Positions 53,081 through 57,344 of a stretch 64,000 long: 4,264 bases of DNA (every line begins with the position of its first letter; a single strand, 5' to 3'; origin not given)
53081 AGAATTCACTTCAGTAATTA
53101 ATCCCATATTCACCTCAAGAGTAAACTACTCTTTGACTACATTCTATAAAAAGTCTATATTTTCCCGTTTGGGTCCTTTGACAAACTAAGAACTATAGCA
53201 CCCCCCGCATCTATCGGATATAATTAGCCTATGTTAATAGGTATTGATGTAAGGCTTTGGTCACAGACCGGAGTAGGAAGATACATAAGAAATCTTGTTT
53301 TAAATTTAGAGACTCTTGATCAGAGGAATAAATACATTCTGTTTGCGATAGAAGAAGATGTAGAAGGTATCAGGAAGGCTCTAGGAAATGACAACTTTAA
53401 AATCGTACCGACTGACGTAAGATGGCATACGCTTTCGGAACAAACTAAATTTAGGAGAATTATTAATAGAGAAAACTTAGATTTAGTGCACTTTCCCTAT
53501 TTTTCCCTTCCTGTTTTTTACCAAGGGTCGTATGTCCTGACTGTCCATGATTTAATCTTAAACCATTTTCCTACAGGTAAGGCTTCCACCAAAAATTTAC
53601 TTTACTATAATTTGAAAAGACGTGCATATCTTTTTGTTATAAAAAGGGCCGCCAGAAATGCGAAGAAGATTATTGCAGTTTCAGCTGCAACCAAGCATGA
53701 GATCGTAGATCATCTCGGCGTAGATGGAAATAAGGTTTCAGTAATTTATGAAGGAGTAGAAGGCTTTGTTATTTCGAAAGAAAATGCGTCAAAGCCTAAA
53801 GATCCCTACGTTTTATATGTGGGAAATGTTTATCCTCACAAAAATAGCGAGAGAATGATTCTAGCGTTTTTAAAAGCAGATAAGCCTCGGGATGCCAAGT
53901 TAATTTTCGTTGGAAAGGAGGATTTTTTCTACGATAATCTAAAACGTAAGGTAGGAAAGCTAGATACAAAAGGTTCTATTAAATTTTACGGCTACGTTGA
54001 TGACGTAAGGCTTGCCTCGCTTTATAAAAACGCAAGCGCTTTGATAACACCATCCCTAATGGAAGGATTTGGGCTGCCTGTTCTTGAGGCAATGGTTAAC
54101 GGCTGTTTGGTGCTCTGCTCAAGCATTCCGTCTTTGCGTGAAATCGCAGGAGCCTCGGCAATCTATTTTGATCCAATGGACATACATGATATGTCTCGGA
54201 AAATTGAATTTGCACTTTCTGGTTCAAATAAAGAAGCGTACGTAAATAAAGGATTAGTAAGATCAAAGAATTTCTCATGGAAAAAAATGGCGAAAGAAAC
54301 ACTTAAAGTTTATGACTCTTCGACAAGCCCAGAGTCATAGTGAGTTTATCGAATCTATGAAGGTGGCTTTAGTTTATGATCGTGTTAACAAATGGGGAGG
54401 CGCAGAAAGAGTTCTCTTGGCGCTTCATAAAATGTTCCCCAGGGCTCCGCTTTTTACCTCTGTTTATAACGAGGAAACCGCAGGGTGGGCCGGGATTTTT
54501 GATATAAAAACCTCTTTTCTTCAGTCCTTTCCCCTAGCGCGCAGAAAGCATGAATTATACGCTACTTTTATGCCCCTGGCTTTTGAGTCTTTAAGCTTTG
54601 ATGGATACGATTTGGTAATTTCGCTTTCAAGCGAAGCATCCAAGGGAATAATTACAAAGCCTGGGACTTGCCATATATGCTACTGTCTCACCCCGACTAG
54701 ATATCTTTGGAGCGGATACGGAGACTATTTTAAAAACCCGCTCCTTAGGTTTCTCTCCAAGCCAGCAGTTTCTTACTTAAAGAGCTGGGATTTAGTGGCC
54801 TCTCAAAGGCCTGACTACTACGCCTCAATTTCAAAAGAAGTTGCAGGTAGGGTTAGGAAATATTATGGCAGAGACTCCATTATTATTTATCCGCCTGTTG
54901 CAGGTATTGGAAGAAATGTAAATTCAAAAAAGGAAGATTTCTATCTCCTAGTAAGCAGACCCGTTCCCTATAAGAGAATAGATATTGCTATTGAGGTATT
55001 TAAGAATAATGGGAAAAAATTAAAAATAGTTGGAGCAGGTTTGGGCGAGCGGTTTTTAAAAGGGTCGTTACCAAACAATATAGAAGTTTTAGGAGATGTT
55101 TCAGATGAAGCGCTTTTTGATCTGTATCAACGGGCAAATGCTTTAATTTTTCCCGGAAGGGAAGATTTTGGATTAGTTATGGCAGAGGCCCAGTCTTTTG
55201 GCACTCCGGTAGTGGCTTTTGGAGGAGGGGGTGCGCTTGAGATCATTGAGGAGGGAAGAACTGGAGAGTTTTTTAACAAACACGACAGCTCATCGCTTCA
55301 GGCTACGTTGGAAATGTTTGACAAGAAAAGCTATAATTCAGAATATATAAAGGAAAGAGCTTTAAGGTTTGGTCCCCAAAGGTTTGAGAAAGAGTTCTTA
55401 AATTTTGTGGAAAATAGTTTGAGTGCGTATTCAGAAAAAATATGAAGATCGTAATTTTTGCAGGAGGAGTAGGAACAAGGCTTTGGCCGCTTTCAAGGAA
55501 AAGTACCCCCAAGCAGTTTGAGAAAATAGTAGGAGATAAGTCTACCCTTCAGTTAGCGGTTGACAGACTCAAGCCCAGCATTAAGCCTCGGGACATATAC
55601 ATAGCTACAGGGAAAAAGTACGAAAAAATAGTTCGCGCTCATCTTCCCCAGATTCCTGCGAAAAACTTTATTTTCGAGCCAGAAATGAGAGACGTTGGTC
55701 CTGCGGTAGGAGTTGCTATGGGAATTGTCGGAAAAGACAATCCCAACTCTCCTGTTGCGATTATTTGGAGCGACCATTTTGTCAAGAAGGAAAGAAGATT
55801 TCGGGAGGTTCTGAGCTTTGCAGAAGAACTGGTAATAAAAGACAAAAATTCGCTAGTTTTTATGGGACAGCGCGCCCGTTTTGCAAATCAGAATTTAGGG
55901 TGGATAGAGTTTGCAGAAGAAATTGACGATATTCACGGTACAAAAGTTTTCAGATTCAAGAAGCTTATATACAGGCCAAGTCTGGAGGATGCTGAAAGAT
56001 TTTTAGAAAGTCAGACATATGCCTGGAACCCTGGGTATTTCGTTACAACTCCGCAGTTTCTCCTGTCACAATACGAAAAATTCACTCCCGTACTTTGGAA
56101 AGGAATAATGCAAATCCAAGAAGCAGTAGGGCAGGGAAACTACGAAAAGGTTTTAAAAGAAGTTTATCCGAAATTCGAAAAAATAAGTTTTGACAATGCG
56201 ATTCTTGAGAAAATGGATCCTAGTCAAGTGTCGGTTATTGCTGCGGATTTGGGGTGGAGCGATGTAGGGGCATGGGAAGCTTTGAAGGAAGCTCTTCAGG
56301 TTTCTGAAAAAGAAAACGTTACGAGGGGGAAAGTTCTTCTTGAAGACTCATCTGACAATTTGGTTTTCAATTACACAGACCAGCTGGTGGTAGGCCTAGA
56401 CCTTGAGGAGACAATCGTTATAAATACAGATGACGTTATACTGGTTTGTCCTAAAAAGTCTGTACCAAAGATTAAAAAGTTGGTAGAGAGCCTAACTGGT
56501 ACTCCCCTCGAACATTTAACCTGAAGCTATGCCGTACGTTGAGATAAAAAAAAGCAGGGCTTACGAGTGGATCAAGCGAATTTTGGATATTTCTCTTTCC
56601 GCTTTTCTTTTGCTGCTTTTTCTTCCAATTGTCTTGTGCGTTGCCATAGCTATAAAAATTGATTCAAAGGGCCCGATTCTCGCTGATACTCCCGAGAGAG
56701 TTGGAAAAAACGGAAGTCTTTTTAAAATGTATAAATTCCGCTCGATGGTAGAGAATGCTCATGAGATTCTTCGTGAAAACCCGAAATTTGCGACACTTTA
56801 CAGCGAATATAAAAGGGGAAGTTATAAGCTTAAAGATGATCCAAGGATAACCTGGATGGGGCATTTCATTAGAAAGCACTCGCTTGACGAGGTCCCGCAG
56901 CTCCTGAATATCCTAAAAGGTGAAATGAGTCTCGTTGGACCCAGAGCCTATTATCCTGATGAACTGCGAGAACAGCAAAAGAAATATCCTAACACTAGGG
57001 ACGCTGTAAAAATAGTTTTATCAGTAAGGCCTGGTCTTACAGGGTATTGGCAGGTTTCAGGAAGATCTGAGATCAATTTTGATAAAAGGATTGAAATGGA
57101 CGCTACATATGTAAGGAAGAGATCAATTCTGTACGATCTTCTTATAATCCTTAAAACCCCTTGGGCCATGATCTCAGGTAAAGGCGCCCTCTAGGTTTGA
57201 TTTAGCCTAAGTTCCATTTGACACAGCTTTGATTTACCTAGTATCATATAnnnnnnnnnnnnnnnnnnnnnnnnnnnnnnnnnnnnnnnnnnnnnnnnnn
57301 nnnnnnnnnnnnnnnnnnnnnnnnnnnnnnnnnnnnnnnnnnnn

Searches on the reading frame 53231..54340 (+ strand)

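Call 64: search_protein_families(library=pfam, proteins=[window:53231-54340:+], max_evalue=0.0001)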
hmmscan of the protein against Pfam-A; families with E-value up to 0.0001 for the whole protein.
window:53231-54340:+ (369 aa): 5 families
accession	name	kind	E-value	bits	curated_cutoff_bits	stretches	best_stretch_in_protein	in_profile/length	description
PF00534.26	Glycos_transf_1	-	2.9e-29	102.2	26.4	1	182-337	6-164/172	Glycosyl transferases group 1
PF13692.12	Glyco_trans_1_4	-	3.3e-21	76.5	27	1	192-328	2-139/142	Glycosyl transferases group 1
PF13439.12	Glyco_transf_4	-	2.4e-16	60.6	28.5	1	14-176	3-166/170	Glycosyltransferase Family 4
PF20706.3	GT4-conflict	-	7e-09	35.6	26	1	139-298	142-312/385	Family 4 Glycosyltransferase in conflict systems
PF13579.12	Glyco_trans_4_4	-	5.9e-08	33.6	29.7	1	14-173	2-156/158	Glycosyl transferase 4-like domain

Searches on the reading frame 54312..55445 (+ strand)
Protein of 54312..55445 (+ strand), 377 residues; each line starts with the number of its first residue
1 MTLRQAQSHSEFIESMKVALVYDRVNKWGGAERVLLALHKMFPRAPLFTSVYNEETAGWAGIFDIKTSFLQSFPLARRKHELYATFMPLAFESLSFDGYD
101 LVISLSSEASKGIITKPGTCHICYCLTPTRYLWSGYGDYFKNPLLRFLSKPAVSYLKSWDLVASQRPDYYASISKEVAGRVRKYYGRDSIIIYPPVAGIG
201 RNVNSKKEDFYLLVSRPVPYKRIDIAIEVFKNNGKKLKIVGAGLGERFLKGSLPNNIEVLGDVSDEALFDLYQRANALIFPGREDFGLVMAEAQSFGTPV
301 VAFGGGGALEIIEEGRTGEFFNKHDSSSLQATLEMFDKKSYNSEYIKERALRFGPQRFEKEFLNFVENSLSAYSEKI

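Call 64: search_protein_families(library=pfam, proteins=[window:54312-55445:+], max_evalue=0.0001)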
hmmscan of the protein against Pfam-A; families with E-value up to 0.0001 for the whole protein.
window:54312-55445:+ (377 aa): 2 families
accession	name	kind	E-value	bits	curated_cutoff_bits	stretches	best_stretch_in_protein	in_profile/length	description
PF00534.26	Glycos_transf_1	-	6.5e-22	78.3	26.4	1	204-349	11-168/172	Glycosyl transferases group 1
PF13692.12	Glyco_trans_1_4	-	5.8e-16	59.5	27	1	213-332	6-135/142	Glycosyl transferases group 1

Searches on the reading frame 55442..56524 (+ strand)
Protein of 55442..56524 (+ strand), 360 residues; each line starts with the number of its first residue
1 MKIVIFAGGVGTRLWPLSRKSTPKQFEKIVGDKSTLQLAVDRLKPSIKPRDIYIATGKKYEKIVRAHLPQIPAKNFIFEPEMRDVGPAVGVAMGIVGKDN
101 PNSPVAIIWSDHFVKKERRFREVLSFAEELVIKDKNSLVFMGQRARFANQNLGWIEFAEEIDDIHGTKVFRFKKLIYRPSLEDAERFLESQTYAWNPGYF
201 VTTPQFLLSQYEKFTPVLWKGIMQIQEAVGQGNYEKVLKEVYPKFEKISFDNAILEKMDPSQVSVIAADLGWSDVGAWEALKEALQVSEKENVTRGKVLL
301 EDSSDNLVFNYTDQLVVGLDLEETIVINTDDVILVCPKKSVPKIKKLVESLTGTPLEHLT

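Call 64: search_protein_families(library=pfam, proteins=[window:55442-56524:+], max_evalue=0.0001)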
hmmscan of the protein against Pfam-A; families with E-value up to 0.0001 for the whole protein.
window:55442-56524:+ (360 aa): 2 families
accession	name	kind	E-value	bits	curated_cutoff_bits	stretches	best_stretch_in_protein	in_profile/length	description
PF00483.29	NTP_transferase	-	1.8e-25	90.4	21.2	1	3-287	2-241/245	Nucleotidyl transferase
PF22640.1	ManC_GMP_beta-helix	-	1.4e-06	28.6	27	1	304-351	8-55/55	MannoseP isomerase/GMP-like beta-helix domain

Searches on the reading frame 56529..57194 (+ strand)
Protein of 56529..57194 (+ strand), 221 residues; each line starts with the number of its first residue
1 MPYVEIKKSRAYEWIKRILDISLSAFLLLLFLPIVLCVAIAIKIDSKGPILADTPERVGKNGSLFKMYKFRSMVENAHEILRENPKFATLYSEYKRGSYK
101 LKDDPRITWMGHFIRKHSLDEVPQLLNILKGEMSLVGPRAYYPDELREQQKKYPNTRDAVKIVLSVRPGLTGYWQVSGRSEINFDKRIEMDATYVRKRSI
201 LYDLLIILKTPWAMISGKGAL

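Call 66: search_protein_families(library=pfam, proteins=[window:56529-57194:+], max_evalue=0.01)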
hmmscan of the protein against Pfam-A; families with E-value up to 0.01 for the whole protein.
window:56529-57194:+ (221 aa): 1 family
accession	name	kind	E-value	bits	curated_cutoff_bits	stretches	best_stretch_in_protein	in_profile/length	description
PF02397.22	Bac_transf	-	1.3e-60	204.5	27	1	16-215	1-178/179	Bacterial sugar transferase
